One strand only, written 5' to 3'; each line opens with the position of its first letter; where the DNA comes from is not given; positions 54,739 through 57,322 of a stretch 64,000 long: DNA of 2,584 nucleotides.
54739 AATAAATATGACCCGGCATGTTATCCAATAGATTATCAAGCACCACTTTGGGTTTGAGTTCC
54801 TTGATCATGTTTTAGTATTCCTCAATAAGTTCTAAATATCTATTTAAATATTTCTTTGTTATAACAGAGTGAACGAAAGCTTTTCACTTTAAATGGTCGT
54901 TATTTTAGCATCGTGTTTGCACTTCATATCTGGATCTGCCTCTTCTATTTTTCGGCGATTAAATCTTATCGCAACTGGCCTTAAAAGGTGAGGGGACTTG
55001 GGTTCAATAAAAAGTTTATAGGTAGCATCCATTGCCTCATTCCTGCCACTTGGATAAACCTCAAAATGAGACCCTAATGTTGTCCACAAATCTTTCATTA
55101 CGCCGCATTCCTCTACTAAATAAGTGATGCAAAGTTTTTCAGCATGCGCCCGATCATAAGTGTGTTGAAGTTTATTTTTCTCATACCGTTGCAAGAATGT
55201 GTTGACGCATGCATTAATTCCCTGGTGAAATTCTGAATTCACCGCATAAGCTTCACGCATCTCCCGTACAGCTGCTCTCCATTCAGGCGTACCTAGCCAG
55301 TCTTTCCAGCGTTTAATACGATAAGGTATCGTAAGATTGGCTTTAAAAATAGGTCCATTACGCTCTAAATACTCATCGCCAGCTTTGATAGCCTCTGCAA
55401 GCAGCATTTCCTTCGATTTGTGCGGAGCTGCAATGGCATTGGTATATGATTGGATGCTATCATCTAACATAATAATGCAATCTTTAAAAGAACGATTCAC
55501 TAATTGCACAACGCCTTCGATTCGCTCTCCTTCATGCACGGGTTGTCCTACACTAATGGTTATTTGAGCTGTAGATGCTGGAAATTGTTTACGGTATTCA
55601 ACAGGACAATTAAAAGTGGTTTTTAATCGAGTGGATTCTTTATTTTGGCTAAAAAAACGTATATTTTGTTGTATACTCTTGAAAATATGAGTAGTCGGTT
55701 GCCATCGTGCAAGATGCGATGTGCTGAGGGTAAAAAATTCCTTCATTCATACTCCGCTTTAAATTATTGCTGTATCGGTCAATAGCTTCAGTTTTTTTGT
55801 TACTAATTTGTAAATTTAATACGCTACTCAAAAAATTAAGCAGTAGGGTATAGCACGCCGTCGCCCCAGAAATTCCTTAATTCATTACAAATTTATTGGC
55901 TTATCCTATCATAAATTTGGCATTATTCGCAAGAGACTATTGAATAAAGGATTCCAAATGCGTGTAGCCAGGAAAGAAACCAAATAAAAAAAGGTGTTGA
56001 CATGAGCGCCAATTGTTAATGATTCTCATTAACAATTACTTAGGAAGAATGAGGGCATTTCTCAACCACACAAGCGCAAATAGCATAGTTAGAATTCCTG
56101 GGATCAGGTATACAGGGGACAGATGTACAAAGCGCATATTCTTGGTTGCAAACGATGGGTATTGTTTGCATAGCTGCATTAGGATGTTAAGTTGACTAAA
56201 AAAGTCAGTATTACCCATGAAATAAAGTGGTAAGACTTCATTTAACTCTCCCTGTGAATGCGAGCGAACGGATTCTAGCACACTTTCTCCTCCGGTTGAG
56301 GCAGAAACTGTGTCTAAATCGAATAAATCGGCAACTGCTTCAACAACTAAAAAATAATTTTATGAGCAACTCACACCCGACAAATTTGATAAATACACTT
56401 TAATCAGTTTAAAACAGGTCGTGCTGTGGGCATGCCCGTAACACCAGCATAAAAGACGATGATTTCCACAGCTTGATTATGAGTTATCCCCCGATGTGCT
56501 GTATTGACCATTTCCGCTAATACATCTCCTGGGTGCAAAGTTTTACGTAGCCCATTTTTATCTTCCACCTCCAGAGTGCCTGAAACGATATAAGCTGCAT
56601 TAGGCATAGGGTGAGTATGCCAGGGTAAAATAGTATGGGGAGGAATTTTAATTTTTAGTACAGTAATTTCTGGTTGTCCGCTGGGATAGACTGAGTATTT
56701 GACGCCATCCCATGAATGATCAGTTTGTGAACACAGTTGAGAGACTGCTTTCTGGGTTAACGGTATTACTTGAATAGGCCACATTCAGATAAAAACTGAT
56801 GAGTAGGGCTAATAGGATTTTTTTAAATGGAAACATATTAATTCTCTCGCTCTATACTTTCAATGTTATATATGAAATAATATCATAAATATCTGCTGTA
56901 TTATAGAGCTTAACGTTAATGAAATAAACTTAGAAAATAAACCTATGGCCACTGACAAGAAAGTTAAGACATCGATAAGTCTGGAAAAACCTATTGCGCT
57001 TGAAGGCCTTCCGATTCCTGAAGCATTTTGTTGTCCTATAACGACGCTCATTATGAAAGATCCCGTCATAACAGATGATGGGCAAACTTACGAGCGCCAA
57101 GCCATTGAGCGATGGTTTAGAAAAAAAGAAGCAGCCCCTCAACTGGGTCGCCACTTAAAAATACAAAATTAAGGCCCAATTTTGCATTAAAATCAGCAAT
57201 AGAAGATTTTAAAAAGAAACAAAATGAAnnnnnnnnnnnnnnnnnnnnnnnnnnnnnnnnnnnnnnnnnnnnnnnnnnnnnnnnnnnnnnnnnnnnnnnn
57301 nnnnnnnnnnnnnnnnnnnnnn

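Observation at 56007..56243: Orphan Fur-box promoter firing antisense into a gene-start fragment: candidate iron-responsive sRNA targeting the Cys-rich secreted protein mRNA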

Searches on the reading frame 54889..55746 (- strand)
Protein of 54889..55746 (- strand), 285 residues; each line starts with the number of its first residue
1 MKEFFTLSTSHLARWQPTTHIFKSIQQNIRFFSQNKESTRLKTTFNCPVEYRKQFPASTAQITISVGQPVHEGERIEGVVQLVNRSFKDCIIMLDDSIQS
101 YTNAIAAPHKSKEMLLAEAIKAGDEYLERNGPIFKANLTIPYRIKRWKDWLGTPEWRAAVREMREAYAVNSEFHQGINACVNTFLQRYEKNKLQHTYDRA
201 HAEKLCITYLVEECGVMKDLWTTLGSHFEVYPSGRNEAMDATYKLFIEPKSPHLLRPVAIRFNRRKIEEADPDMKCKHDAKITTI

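Call 9: search_protein_families(library=pfam, proteins=[window:54889-55746:-], max_evalue=0.01)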
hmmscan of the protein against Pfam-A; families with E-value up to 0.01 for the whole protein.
window:54889-55746:- (285 aa): 0 families

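Call 32: search_solved_structures(query=window:54889-55746:-, max_evalue=1)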
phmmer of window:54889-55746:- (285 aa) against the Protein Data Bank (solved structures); distinct sequences matched with E-value up to 1: 7.
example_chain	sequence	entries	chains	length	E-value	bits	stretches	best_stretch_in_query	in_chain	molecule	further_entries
5ocd_A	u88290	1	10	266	9.2e-57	195.6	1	42-265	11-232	Cyclodipeptide synthase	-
5mlq_A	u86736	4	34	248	3.9e-23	85.3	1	61-267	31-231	CDPS | Cyclodipeptide synthase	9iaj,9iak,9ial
9i5m_A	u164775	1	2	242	4.5e-23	85.1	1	61-266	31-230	Cyclodipeptide synthase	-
9iam_A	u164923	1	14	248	9.7e-23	84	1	61-267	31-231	Cyclodipeptide synthase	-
9j61_A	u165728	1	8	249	0.01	18.3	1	64-233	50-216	Cyclodipeptide synthase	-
4n1d_A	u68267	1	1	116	0.56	12.6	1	138-197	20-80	Nodal/BMP2 chimera protein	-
1bmp_A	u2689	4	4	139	0.88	12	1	125-185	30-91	BONE MORPHOGENETIC PROTEIN-7 | bone morphogenetic protein 7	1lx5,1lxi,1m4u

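Call 33: search_protein_families(library=ncbifam, proteins=[window:54889-55746:-], max_evalue=0.01)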
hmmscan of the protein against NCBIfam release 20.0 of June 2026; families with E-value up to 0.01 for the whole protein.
window:54889-55746:- (285 aa): 1 family
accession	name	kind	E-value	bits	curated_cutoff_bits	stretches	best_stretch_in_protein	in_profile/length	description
TIGR04539.1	tRNA_cyclodipep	subfamily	1.4e-07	31.3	45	1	60-219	20-176/220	tRNA-dependent cyclodipeptide synthase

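Call 35: find_homologous_proteins(query=window:54889-55746:-)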
Query window:54889-55746:- (285 aa): 12 proteins with E <= 0.001 among 259 candidates.
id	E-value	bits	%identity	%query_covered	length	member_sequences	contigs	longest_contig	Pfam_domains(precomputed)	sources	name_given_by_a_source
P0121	1.2e-193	659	100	100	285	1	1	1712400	-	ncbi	ncbi:MAG: hypothetical protein QM752_06405 [Gammaproteobacteria bacterium]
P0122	5.9e-95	336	63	84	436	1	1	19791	PF08448.17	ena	-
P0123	1.4e-83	298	61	80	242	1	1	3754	-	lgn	-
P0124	1.4e-80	289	58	81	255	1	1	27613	-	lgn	-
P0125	2.9e-80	288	59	80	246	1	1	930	-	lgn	-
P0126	5.6e-79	283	56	81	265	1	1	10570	-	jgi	jgi:hypothetical protein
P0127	2.3e-77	278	55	83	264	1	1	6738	-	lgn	-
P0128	9.3e-72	260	54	79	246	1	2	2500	-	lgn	-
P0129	2.7e-71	258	52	79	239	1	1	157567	-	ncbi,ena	-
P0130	2.7e-63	232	57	67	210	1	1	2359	-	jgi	jgi:hypothetical protein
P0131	4.0e-63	231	50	82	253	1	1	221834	-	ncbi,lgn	-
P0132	2.1e-47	180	40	84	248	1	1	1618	-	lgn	-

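Call 36: find_encoding_contigs(protein=P0122, flank=6000, max_places=2)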
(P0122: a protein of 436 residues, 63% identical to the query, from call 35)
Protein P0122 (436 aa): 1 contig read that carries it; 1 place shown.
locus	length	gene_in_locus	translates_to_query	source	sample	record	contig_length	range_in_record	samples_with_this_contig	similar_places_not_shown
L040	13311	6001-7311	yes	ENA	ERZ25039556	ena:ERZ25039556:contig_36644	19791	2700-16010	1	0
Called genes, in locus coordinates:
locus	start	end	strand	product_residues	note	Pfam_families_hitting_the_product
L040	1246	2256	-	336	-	-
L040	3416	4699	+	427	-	-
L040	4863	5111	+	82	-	-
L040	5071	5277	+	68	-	-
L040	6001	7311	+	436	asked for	PF08448:PAS_4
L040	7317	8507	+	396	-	PF00512:HisKA (faint), PF02518:HATPase_c, PF00072:Response_reg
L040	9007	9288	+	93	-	PF13657:Couple_hipA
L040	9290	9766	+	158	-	PF07804:HipA_C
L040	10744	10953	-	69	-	-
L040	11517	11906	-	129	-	-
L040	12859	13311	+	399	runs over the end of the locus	PF00924:MS_channel_2nd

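Call 37: find_encoding_contigs(protein=P0124, flank=6000, max_places=2)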
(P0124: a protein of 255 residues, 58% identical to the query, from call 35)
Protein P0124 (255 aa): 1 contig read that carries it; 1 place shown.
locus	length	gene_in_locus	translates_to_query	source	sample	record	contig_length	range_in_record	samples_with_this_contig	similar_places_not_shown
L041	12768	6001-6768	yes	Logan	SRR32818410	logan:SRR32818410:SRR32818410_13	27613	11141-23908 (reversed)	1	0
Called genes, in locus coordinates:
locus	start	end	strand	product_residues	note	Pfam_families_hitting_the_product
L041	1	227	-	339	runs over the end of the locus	PF01018:GTP1_OBG, PF01926:MMR_HSR1, PF02421:FeoB_N (weak), PF19993:DO-GTPase2 (faint)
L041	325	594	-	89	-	PF01016:Ribosomal_L27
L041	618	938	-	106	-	PF00829:Ribosomal_L21p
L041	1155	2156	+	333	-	PF00348:polyprenyl_synt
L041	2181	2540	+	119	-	PF12937:F-box-like (weak)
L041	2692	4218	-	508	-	PF02661:Fic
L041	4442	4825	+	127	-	-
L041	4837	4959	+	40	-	-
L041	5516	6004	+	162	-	-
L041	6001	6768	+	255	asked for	-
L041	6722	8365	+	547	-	PF08448:PAS_4, PF00512:HisKA, PF13581:HATPase_c_2 (weak), PF02518:HATPase_c, PF00072:Response_reg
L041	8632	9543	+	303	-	-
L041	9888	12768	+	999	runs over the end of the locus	-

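Call 38: find_encoding_contigs(protein=P0129, flank=6000, max_places=2)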
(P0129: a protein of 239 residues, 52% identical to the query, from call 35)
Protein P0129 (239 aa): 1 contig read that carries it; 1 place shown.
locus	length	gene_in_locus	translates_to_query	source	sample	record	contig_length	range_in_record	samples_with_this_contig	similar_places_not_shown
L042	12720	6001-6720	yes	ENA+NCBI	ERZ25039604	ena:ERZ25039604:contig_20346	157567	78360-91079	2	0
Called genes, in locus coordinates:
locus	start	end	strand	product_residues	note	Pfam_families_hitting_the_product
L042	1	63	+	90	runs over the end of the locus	PF00872:Transposase_mut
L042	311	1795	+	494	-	PF03403:PAF-AH_p_II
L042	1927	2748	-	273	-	PF00106:adh_short, PF01370:Epimerase (faint), PF08659:KR (weak), PF13561:adh_short_C2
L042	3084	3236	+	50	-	-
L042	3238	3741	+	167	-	PF05724:TPMT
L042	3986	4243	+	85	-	-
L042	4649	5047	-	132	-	PF00903:Glyoxalase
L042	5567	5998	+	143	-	-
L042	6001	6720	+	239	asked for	-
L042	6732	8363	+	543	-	PF08448:PAS_4, PF00512:HisKA, PF02518:HATPase_c, PF00072:Response_reg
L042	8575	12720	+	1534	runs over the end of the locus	PF05593:RHS_repeat (faint), PF25023:TEN_YD-shell (faint)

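Call 39: find_encoding_contigs(protein=P0131, flank=6000, max_places=2)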
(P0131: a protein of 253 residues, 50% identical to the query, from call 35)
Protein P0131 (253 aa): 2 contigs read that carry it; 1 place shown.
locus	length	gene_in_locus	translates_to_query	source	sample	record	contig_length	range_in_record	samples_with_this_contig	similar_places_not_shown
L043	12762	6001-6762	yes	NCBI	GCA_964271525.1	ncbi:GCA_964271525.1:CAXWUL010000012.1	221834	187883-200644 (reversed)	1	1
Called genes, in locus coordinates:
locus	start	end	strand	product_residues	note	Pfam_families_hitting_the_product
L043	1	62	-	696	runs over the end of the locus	PF00989:PAS, PF08448:PAS_4, PF00512:HisKA, PF02518:HATPase_c, PF00072:Response_reg, PF01627:Hpt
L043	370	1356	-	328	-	-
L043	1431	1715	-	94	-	PF04193:PQ-loop (weak)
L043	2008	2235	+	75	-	-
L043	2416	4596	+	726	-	-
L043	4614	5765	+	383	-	-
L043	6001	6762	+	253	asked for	-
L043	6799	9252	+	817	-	PF00989:PAS (faint), PF08448:PAS_4, PF13426:PAS_9 (weak), PF08448:PAS_4, PF00512:HisKA, PF02518:HATPase_c, PF00072:Response_reg, PF01627:Hpt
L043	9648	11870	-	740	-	PF02399:Herpes_ori_bp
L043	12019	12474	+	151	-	PF00583:Acetyltransf_1, PF13302:Acetyltransf_3, PF13523:Acetyltransf_8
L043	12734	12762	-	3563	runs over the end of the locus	-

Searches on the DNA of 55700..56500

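Call 7: search_rna_families(source=window, start=55700, end=56500, threshold=evalue, max_evalue=10)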
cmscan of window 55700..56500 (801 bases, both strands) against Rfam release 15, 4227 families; matches with E-value up to 10: 6.
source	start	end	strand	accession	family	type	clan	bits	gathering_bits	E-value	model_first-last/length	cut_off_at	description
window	56186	56246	+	RF00204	snoR12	Gene; snRNA; snoRNA; CD-box;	-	17.1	39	3.8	1-83/83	no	Small nucleolar RNA R12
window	56184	56244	-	RF02822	Srn266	Gene; sRNA;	-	16.5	63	7.1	1-112/112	no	Streptococcus RNA 266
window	56363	56428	-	RF00819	mir-246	Gene; miRNA;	-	14.5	60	7.5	1-72/72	no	mir-246 microRNA precursor family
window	56435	56459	-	RF02150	MESTIT1_3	Gene; lncRNA;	-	13.5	60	3.7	75-99/99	no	MEST intronic transcript 1, antisense RNA conserved region 3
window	55901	55989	+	RF01493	rli37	Gene; sRNA;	-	12.3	90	9.6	1-247/247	no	Listeria sRNA rli37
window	55970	56181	+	RF04321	tmRNA_permuted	Gene;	-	11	47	8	1-213/213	no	permuted transfer-messenger RNA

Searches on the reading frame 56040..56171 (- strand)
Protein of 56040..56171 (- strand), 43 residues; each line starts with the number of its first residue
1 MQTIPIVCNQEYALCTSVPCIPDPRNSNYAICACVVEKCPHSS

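Call 9: search_protein_families(library=pfam, proteins=[window:56040-56171:-], max_evalue=0.01)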
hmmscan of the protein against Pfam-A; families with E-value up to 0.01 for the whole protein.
window:56040-56171:- (43 aa): 0 families

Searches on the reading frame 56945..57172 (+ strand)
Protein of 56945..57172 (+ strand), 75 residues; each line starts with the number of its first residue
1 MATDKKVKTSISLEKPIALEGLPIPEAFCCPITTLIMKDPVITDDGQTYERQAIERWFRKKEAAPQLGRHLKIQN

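Call 9: search_protein_families(library=pfam, proteins=[window:56945-57172:+], max_evalue=0.01)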
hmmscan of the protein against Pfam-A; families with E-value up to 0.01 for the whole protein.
window:56945-57172:+ (75 aa): 3 families
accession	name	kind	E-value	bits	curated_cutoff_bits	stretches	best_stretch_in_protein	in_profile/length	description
PF04564.21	U-box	-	5.2e-14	52.6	21.4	1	24-65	1-43/73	U-box domain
PF11789.14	zf-Nse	-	4.5e-05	23.6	27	1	28-64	12-51/57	Zinc-finger of the MIZ type in Nse subunit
PF15906.11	zf-NOSIP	-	0.00033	21.1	30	1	27-57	40-70/75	Zinc-finger of nitric oxide synthase-interacting protein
